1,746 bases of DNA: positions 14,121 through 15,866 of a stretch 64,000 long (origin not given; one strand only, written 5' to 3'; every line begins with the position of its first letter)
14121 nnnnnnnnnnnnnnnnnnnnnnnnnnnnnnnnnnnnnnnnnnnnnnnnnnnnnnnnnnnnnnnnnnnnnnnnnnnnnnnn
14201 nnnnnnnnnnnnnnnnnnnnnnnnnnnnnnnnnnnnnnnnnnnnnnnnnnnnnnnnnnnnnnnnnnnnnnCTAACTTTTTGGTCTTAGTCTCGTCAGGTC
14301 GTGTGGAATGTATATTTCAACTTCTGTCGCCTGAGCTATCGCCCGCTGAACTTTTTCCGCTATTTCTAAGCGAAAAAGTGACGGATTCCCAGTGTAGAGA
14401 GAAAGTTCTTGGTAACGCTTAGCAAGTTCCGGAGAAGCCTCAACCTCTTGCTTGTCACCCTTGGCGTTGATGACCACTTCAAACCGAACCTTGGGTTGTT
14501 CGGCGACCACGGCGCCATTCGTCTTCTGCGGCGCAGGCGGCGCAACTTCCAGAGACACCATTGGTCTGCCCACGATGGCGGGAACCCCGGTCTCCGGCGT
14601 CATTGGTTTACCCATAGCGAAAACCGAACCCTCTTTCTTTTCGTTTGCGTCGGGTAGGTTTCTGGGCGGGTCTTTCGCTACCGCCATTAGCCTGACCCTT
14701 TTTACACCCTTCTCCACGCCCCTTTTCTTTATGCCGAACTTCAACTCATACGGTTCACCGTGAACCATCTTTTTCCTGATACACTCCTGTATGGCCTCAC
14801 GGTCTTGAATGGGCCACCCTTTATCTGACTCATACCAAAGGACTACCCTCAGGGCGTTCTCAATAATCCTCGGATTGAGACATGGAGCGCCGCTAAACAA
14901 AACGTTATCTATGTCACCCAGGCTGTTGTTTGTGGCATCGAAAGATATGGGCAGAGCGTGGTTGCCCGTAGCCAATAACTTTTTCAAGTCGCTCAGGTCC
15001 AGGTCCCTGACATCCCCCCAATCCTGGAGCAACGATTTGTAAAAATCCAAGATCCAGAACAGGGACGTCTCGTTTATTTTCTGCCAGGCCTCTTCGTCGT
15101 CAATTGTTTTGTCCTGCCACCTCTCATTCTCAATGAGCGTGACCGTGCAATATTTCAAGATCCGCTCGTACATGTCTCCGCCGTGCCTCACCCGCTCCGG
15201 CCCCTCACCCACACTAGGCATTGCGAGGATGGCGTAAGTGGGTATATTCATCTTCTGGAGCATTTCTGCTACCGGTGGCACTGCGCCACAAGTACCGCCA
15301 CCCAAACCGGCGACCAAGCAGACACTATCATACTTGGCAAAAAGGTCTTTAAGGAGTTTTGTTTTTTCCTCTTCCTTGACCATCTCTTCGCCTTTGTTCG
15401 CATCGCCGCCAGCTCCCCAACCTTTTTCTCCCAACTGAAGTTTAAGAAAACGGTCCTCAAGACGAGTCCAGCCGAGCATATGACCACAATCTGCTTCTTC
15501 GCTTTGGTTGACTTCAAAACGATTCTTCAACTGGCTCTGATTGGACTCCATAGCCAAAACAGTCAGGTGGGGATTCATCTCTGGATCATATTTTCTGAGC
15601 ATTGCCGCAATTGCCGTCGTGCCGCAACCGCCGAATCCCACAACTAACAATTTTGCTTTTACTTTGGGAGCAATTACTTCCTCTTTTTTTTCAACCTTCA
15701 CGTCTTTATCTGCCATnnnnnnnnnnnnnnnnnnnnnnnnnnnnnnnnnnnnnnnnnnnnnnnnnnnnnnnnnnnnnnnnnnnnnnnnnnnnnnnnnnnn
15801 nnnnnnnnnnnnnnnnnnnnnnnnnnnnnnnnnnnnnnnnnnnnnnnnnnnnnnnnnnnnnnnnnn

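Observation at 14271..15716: FtsZ-superfamily protein with altered GTP-binding loops (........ T1 and GGGTCGA T4)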

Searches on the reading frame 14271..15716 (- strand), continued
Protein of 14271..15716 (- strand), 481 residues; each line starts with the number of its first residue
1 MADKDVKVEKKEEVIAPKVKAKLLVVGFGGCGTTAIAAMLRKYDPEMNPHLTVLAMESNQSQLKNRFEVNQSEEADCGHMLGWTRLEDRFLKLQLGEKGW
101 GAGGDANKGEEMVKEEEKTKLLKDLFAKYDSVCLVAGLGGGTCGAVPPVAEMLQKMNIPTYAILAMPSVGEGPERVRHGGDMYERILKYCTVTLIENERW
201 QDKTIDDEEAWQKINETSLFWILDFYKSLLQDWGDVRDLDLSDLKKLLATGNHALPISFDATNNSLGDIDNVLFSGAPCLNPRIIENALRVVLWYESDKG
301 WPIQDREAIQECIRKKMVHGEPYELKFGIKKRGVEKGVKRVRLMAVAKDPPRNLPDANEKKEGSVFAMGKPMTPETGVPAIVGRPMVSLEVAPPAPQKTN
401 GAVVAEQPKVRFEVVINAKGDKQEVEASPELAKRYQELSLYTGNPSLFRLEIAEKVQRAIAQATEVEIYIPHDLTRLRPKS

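Call 48: find_encoding_contigs(protein=P0047, flank=8000, max_places=1)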
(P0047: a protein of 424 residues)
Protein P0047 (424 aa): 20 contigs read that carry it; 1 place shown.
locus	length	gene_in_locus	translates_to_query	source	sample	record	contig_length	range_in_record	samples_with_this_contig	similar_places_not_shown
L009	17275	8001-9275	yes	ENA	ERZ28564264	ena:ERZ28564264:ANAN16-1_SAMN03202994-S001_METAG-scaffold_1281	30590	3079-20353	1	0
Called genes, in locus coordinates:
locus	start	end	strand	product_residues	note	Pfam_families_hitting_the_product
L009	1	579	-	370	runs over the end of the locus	PF00406:ADK (weak)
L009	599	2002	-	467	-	PF01336:tRNA_anti-codon, PF00152:tRNA-synt_2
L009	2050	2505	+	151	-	PF02308:MgtC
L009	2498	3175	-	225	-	PF02245:Pur_DNA_glyco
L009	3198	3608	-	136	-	-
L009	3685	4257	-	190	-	PF13365:Trypsin_2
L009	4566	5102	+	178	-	-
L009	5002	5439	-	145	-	PF00075:RNase_H, PF13456:RVT_3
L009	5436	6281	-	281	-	-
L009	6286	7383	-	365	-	PF00162:PGK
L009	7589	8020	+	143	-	-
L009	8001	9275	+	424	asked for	PF00091:Tubulin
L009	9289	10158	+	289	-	-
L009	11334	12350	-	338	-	PF00768:Peptidase_S11, PF13354:Beta-lactamase2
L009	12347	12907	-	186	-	PF04079:SMC_ScpB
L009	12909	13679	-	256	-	PF02616:SMC_ScpA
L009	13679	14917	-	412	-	PF13200:DUF4015, PF14871:GHL6 (weak)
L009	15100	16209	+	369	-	PF05496:RuvB_N (faint), PF13177:DNA_pol3_delta2, PF13604:AAA_30 (faint), PF13401:AAA_22, PF00004:AAA, PF22608:DNAX_ATPase_lid, PF12169:DNA_pol3_gamma3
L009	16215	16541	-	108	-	-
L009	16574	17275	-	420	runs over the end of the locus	PF07963:N_methyl (weak), PF13385:Laminin_G_3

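Call 49: find_encoding_contigs(protein=P0042, flank=8000, max_places=1)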
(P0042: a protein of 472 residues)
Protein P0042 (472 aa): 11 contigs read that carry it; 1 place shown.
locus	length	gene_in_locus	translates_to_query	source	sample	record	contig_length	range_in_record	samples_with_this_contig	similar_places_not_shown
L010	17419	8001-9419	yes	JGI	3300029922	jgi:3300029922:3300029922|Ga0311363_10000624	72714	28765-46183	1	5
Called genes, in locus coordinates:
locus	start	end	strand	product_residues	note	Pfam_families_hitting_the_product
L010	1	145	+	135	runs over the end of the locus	PF00293:NUDIX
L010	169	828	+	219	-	-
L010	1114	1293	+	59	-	PF00471:Ribosomal_L33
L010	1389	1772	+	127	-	-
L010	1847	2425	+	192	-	-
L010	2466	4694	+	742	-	PF02450:LCAT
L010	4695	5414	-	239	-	-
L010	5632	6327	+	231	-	PF00466:Ribosomal_L10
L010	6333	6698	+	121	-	PF16320:Ribosomal_L12_N, PF00542:Ribosomal_L12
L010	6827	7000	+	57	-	-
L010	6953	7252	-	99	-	-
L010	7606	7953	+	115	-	-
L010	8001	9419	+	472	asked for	PF00091:Tubulin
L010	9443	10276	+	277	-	-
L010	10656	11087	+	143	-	PF02381:MraZ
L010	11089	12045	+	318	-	PF01209:Ubie_methyltran (faint), PF01795:Methyltransf_5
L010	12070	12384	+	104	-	-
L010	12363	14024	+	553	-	PF03717:PBP_dimer, PF00905:Transpeptidase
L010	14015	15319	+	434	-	PF08245:Mur_ligase_M, PF02875:Mur_ligase_C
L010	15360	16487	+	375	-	PF01820:Dala_Dala_lig_N, PF02786:CPSase_L_D2 (faint), PF07478:Dala_Dala_lig_C, PF02222:ATP-grasp (weak)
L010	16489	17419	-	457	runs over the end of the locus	PF08245:Mur_ligase_M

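Call 50: find_encoding_contigs(protein=P0051, flank=8000, max_places=1)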
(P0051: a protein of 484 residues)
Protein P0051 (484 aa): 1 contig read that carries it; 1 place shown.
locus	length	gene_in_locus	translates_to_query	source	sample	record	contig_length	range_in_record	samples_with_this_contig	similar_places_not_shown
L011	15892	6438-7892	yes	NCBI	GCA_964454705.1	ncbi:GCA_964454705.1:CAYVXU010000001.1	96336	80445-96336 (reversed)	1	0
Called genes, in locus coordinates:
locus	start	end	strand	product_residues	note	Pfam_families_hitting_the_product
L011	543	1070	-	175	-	-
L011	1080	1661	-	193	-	PF03167:UDG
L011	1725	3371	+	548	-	-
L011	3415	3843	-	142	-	PF02661:Fic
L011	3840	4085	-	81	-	PF12728:HTH_17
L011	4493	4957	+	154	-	-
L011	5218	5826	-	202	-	PF13489:Methyltransf_23, PF08241:Methyltransf_11, PF13649:Methyltransf_25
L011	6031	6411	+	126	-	-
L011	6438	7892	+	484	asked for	PF00091:Tubulin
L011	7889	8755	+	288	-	-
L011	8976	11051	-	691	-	PF03030:H_PPase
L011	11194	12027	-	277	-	PF01872:RibD_C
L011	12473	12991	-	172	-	-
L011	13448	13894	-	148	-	-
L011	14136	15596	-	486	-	PF01743:PolyA_pol, PF12627:PolyA_pol_RNAbd, PF01966:HD, PF13735:tRNA_NucTran2_2 (weak)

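Call 51: search_solved_structures(query=A4, max_evalue=0.01, show_alignments=1)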
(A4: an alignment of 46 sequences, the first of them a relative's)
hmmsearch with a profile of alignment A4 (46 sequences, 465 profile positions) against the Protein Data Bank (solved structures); distinct sequences matched with E-value up to 0.01: 61 (the best 60 are shown).
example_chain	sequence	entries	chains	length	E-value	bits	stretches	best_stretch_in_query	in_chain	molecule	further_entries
2r6r_1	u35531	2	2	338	4.1e-52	181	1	85-354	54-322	Cell division protein ftsZ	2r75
9v7v_A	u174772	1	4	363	1.1e-43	153.2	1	10-351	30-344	Cell division protein FtsZ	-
1w58_1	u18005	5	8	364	2.6e-43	152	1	11-324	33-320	CELL DIVISION PROTEIN FTSZ HOMOLOG 1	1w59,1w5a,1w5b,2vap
1w5e_A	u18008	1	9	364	2.8e-43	151.9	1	11-313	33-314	FTSZ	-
1fsz_A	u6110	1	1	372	3.1e-43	151.7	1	12-322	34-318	FTSZ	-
2vaw_A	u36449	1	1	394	1.8e-42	149.3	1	84-382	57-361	CELL DIVISION PROTEIN FTSZ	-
22hr_A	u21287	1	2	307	6.8e-42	147.3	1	85-340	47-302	Cell division protein FtsZ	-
22hq_A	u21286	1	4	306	7.1e-42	147.2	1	85-340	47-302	Cell division protein FtsZ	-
1ofu_A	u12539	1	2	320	6.1e-41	144.2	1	21-337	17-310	CELL DIVISION PROTEIN FTSZ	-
9isk_A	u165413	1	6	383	1.7e-39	139.4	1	85-380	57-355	Cell division protein FtsZ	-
8h1o_A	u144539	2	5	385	1.9e-39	139.3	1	85-380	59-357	Cell division protein FtsZ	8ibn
6ll6_A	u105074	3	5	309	7.4e-39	137.3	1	20-309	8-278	Cell division protein FtsZ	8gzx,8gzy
6ll5_A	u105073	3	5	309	1.4e-38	136.4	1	20-309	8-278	Cell division protein FtsZ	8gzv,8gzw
6unx_A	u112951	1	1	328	1.7e-38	136.1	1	19-309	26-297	Cell division protein FtsZ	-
6umk_A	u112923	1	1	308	2.1e-38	135.8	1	85-309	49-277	Cell division protein FtsZ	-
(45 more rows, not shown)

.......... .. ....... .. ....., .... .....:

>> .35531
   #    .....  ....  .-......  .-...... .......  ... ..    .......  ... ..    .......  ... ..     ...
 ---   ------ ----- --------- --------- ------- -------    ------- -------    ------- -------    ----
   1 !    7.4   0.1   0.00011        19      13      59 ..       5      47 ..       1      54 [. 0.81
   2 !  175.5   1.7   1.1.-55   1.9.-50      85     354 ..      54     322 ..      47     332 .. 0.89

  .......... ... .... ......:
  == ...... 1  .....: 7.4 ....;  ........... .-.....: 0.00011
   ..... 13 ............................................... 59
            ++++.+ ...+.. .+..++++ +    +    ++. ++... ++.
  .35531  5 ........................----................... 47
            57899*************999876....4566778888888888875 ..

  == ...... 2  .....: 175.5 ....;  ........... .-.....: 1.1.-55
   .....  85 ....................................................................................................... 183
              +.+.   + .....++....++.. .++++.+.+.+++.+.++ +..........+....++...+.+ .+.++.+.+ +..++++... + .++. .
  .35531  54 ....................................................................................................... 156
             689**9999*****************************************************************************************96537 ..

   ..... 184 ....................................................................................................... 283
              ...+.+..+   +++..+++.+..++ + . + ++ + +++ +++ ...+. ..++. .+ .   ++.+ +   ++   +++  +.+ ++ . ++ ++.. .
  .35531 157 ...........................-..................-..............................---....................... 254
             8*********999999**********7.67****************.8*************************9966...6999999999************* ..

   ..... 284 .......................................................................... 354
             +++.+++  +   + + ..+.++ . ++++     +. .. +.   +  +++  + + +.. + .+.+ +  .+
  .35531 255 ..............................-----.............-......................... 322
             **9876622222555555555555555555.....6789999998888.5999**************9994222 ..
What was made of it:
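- The family profile scores FtsZ at E 4e-52, CetZ at 1e-18, RepX at 3e-13 and PhuZ at 3e-6 (call 51).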

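Call 52: predict_structure(alignment_id=A4)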
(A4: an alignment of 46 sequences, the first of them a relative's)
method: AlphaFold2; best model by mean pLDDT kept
length: 481 residues; sequences in the alignment: 46
mean_pLDDT: 87.0   pTM: 0.74
mean pLDDT of the five models: 87.0, 86.6, 86.5, 86.5, 85.7
residues with pLDDT >= 90: 352; 70-90: 52; 50-70: 25; < 50: 52
segments of 3 or more residues with pLDDT < 50: 358-403, 479-481
pLDDT, mean of each block of 10 residues (from residue 1): 60 79 98 97 96 98 94 89 96 98 97 98 98 98 98 98 97 95 98 97 93 95 97 96 98 97 90 91 96 98 97 92 97 96 97 62 39 36 33 40 68 94 96 91 73 92 93 53 40
secondary structure, 60 per line:
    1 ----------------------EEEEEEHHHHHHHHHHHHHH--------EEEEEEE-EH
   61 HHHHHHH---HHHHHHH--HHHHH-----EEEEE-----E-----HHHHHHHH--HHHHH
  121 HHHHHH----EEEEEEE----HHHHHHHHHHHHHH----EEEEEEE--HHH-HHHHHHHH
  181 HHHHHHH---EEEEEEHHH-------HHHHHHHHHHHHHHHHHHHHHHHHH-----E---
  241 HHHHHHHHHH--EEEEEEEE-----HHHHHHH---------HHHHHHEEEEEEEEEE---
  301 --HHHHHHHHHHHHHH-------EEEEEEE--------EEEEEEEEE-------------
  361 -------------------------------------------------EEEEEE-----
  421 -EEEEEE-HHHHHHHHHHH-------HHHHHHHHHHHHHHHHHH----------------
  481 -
elements in order: E23-28 H29-42 E51-57 H60-67 H71-77 H80-84 E90-94 H106-113 H116-126 E131-137 H142-155 E160-166 H173-187 E191-196 H207-231 H241-250 E253-260 H266-272 H282-287 E288-297 H303-316 E324-330 E339-347 E410-415 E422-427 H429-439 H447-464
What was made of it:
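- Closest known: Canonical bacterial and archaeal division FtsZ. Different: A folded ~65-aa module precedes the terminal peptide (call 52).
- Checked: A Pro/Ala-rich segment is present and is predicted disordered (residues 358-403; call 52).
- The AF2 model has pLDDT 87 and pTM 0.74 (call 52).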

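Call 56: fold_search(model_id=the predicted structure, library=pdb)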
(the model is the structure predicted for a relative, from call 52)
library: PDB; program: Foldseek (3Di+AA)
matches with E <= 10: 1666; with E <= 0.001: 389
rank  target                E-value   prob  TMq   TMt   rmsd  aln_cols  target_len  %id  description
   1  8h1o_A                1.0e-21  1.00  0.56  0.84   3.2       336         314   20  Cryo-EM structure of KpFtsZ-monobody double helical tube (released 2023-08-02)
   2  3wgj_A                1.1e-21  1.00  0.54  0.84   3.5       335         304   22  STAPHYLOCOCCUS AUREUS FTSZ T7 chimera mutant, T7Bs (released 2013-12-25)
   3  1w5e_B                1.3e-21  1.00  0.54  0.76   3.7       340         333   22  FtsZ W319Y mutant, P1 (M. jannaschii) (released 2004-12-01)
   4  6kvq                  1.8e-21  1.00  0.56  0.85   3.3       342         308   22  S. aureus FtsZ in complex with BOFP (compound 3) (released 2020-01-15)
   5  2vap                  1.8e-21  1.00  0.54  0.75   3.6       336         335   22  FtsZ GDP M. jannaschii (released 2007-09-11)
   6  4dxd                  2.0e-21  1.00  0.55  0.83   3.6       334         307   22  Staphylococcal Aureus FtsZ in complex with 723 (released 2012-05-23)
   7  5xdv                  2.3e-21  1.00  0.55  0.84   3.3       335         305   22  Staphylococcus aureus FtsZ 12-316 G196S complexed with TXA6101 (released 2017-08-02)
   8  3voa                  2.3e-21  1.00  0.55  0.83   3.7       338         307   21  Staphylococcus aureus FtsZ 12-316 GDP-form (released 2012-08-29)
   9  7ohh                  3.1e-21  1.00  0.56  0.85   3.5       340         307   22  SaFtsZ complexed with GDP and BeF3- (released 2022-03-02)
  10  5xdw                  3.1e-21  1.00  0.55  0.84   3.7       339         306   21  Staphylococcus aureus FtsZ 12-316 G196S (released 2017-08-02)
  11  6rvn                  3.3e-21  1.00  0.55  0.83   3.7       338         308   21  aFtsz-GDP-Wat (released 2020-02-19)
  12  4m8i                  3.3e-21  1.00  0.55  0.83   3.8       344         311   22  1.43 Angstrom resolution crystal structure of cell division protein FtsZ (ftsZ) from Staphylococcus epidermidis RP62A in (released 2013-09-04)
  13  7ojd                  3.5e-21  1.00  0.55  0.84   3.4       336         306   22  SaFtsZ(D46A) complexed with GDP (released 2022-03-02)
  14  6yd1                  3.5e-21  1.00  0.54  0.83   3.7       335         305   21  SaFtsZ-DFMBA (released 2021-07-28)
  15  1w58                  4.2e-21  1.00  0.55  0.77   3.5       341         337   22  FtsZ GMPCPP soak I213 (M. jannaschii) (released 2004-12-01)
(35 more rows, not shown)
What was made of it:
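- Checked: Foldseek aligns ~335 columns with TM 0.83-0.85 normalised to FtsZ chains (call 56).
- All top Foldseek hits are FtsZ, with TM 0.83-0.85 (call 56). AF2 models the core with pLDDT above 90 in an FtsZ-like conformation (calls 52, 56).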

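Call 64: list_cluster_members(proteins=[L003:12609-13880:+, L011:8976-11051:-, L011:14136-15596:-, L008:6225-6848:+, L010:5632-6327:+, L006:9366-11675:-, L001:7815-8876:+, L009:6286-7383:-, L007:12329-14380:+, L003:5634-8096:+])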
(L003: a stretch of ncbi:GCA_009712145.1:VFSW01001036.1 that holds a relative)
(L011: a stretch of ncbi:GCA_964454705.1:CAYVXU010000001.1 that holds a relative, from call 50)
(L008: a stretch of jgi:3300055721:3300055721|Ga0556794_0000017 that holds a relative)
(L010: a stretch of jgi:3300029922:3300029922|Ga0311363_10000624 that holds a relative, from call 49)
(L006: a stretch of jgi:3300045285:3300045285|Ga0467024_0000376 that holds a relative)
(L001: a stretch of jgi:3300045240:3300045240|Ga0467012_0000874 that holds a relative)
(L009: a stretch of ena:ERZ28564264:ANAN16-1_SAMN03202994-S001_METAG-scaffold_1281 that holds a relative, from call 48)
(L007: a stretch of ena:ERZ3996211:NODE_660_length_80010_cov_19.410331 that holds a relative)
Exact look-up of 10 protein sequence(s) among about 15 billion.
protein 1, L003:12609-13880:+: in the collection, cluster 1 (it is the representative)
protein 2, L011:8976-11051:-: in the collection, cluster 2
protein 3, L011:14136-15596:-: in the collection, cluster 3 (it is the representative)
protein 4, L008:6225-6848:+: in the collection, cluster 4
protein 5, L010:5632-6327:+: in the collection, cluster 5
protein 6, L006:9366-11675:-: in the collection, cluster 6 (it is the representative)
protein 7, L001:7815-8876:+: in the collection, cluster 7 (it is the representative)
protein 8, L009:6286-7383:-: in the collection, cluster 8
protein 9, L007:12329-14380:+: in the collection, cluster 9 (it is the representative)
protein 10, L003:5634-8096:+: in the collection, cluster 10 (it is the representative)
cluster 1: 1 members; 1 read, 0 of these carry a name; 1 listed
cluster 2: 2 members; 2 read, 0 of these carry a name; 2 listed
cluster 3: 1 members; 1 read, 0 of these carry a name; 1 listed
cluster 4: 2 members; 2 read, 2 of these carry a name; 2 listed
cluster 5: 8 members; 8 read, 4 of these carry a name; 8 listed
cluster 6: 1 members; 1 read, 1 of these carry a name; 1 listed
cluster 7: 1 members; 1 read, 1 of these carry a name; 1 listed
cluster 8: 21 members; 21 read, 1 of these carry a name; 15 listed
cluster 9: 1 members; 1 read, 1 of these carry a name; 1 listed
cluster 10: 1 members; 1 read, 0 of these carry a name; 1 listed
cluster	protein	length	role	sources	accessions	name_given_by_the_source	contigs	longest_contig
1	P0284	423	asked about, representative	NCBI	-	-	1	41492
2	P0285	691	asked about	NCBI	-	-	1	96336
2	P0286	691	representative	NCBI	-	-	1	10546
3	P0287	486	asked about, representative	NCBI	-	-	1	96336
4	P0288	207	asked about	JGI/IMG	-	large subunit ribosomal protein L10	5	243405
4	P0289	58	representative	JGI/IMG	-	hypothetical protein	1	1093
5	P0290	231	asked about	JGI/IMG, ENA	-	-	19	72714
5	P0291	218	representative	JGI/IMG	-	large subunit ribosomal protein L10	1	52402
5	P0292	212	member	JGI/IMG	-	large subunit ribosomal protein L10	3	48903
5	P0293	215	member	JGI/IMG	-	large subunit ribosomal protein L10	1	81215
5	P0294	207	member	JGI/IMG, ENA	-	large subunit ribosomal protein L10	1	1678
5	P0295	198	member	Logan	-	-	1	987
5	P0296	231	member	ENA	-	-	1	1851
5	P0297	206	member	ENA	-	-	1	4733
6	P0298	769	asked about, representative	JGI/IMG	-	ribonucleoside-diphosphate reductase alpha chain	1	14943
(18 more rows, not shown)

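Call 79: search_protein_families(library=padloc, proteins=[window:14271-15716:-], max_evalue=0.1)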
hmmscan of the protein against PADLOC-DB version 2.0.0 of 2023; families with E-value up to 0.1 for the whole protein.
window:14271-15716:- (481 aa): 0 families

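Call 80: search_protein_families(library=phrogs, proteins=[window:14271-15716:-], max_evalue=0.1)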
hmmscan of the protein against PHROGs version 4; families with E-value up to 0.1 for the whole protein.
window:14271-15716:- (481 aa): 0 families

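Call 84: search_dna_similar(query=window:14271-15716:-, collection=phages, mode=protein, max_evalue=0.001, max_rows=10)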
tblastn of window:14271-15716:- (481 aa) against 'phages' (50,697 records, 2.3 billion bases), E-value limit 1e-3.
No match.

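Call 85: search_dna_similar(query=window:14271-15716:-, collection=plasmids, mode=protein, max_evalue=0.001, max_rows=10)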
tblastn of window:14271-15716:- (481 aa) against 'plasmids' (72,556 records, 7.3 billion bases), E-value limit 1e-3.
No match.

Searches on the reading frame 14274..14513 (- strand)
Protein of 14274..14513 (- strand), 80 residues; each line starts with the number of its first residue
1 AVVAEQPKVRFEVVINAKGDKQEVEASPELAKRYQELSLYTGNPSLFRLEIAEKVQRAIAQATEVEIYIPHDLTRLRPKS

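Call 87: search_solved_structures(query=A10, max_evalue=10)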
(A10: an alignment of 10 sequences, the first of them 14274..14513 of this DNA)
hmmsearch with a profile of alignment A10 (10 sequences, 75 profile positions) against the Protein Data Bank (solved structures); distinct sequences matched with E-value up to 10: 7.
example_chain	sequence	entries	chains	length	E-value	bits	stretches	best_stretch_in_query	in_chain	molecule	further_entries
2qkw_A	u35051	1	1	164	0.2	15.2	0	17-41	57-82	Avirulence protein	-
5n2u_A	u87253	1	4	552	0.28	14.7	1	26-56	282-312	Nucleoprotein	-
9bwv_A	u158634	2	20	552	0.28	14.7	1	26-56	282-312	Nucleoprotein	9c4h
9bjl_A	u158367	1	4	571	0.3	14.6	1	26-56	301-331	Nucleoprotein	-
8fin_A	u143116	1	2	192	0.55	13.8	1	11-57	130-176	cs207A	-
8fiq_A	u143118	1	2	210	0.65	13.6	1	11-57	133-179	cs207AB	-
6dmp_B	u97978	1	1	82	1.4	12.4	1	15-56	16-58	Designed orthogonal protein DHD13_XAAA_B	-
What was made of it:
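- Tried and rejected: The C-terminal module has no PDB relative (call 87).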
